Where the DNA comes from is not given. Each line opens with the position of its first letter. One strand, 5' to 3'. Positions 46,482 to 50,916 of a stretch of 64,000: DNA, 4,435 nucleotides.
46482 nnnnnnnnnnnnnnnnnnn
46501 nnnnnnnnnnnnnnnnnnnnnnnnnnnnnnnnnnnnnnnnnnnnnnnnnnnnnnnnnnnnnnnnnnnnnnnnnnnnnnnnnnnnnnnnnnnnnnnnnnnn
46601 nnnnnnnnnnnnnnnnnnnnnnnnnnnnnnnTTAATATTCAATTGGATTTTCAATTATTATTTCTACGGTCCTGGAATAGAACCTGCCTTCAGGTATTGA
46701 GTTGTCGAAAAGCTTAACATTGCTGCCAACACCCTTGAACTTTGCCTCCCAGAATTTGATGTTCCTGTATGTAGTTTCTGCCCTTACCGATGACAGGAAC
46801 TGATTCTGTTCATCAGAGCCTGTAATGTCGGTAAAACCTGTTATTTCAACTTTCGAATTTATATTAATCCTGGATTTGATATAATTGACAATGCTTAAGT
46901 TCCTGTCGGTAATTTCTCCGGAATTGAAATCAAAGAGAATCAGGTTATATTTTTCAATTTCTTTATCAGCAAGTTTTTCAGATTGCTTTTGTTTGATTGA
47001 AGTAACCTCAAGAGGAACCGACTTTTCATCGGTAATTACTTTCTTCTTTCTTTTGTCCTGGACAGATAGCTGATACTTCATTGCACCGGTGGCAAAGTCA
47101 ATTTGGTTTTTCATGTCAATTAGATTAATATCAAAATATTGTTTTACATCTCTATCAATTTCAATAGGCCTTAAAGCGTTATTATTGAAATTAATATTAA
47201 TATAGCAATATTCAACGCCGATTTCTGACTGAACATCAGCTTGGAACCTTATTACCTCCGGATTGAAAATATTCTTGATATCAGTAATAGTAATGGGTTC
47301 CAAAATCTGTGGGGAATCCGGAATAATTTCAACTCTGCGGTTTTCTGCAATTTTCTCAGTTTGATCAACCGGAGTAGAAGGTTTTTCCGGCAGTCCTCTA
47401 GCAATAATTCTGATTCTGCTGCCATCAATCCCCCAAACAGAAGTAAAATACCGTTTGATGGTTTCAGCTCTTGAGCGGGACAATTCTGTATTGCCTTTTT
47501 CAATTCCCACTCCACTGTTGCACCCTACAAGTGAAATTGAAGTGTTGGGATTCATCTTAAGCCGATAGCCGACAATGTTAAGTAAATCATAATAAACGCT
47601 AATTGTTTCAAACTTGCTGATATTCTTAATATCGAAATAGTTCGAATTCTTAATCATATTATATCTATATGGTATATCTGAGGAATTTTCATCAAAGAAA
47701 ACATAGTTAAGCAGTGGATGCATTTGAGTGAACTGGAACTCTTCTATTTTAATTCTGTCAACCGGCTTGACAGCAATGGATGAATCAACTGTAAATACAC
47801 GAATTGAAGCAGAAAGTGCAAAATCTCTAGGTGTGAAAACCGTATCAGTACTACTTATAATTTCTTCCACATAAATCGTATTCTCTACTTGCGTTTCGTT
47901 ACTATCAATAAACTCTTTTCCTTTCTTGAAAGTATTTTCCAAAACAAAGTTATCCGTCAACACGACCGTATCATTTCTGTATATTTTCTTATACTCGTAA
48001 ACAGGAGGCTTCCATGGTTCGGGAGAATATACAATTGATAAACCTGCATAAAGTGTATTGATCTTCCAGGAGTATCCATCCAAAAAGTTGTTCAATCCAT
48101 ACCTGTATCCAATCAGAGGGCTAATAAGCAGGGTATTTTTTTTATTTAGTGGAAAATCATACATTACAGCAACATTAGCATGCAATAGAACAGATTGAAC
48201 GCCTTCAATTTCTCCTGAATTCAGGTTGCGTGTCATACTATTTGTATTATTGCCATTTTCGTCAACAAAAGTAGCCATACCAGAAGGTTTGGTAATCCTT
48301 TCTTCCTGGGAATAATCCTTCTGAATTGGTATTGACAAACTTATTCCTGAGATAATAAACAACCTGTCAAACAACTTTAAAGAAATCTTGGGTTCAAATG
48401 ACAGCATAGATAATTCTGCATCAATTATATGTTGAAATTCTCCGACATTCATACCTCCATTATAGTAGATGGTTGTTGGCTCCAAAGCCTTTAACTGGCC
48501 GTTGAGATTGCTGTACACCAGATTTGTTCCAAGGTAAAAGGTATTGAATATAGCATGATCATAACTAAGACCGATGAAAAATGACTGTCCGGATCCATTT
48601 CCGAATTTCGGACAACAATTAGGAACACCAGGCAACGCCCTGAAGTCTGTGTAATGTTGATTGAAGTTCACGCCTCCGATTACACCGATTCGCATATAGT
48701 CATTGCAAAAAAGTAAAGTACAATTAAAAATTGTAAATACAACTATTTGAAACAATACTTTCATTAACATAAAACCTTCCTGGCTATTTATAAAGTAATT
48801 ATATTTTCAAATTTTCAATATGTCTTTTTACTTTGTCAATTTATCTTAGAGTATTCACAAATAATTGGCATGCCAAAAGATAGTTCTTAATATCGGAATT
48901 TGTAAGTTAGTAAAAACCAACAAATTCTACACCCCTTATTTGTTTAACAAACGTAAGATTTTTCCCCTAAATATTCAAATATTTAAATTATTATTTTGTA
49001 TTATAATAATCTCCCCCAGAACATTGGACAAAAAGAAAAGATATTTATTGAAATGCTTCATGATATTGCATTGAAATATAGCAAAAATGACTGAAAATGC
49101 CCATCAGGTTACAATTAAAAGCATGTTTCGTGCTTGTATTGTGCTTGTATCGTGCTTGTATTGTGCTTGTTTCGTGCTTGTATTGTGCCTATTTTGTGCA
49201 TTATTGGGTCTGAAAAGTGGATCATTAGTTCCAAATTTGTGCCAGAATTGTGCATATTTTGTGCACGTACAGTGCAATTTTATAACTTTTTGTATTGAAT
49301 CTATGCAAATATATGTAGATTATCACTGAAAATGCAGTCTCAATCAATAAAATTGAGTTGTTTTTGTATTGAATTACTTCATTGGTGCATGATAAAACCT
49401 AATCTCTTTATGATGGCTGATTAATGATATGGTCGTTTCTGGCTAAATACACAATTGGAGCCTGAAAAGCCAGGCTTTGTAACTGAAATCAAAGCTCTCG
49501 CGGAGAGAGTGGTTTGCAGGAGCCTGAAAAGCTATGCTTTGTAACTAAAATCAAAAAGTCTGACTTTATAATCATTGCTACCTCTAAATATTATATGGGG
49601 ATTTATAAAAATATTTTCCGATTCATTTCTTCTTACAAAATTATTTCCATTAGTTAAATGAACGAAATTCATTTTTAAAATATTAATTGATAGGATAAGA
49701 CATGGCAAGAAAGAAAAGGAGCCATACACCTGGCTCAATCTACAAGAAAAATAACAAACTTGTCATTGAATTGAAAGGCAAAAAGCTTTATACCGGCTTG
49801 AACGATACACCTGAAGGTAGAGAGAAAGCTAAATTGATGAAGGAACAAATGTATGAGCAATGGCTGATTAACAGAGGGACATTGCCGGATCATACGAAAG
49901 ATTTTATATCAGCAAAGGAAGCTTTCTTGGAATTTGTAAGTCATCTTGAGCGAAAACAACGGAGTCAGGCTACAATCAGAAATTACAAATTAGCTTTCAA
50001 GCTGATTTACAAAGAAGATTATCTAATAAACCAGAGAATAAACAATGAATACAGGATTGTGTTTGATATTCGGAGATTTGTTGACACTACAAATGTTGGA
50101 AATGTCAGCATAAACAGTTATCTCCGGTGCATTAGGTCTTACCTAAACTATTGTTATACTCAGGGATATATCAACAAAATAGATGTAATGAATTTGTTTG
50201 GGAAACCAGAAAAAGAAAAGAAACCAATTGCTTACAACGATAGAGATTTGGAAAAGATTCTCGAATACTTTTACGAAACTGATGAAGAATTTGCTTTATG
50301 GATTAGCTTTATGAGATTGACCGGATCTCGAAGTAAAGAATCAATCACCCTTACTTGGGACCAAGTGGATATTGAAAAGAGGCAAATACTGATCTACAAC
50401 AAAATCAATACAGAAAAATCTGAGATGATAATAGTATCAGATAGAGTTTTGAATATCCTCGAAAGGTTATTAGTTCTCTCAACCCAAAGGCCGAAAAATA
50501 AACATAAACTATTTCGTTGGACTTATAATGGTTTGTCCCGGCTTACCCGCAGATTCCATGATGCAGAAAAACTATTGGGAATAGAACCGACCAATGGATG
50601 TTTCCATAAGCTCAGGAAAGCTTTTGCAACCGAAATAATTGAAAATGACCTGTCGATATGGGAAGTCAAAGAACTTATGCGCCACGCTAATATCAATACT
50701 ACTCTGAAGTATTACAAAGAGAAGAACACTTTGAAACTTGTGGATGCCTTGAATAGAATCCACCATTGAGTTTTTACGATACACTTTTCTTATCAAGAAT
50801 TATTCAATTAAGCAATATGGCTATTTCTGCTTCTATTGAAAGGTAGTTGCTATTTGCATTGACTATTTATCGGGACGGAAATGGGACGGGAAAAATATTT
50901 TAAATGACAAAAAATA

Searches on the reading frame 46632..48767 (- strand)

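Call 52: search_protein_families(library=pfam, proteins=[window:46632-48767:-], max_evalue=0.0001)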
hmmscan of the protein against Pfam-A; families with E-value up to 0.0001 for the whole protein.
window:46632-48767:- (711 aa): 1 family
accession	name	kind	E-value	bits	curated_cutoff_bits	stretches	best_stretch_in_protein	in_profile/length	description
PF00691.25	OmpA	-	1.1e-15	58.2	27.2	2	403-477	24-98/98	OmpA family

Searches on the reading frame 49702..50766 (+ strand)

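Call 52: search_protein_families(library=pfam, proteins=[window:49702-50766:+], max_evalue=0.0001)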
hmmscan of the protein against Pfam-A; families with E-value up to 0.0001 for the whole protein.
window:49702-50766:+ (355 aa): 1 family
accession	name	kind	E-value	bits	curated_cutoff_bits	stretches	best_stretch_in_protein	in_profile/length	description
PF00589.27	Phage_integrase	-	1.5e-18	67.6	27.1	1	183-341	8-168/172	Phage integrase family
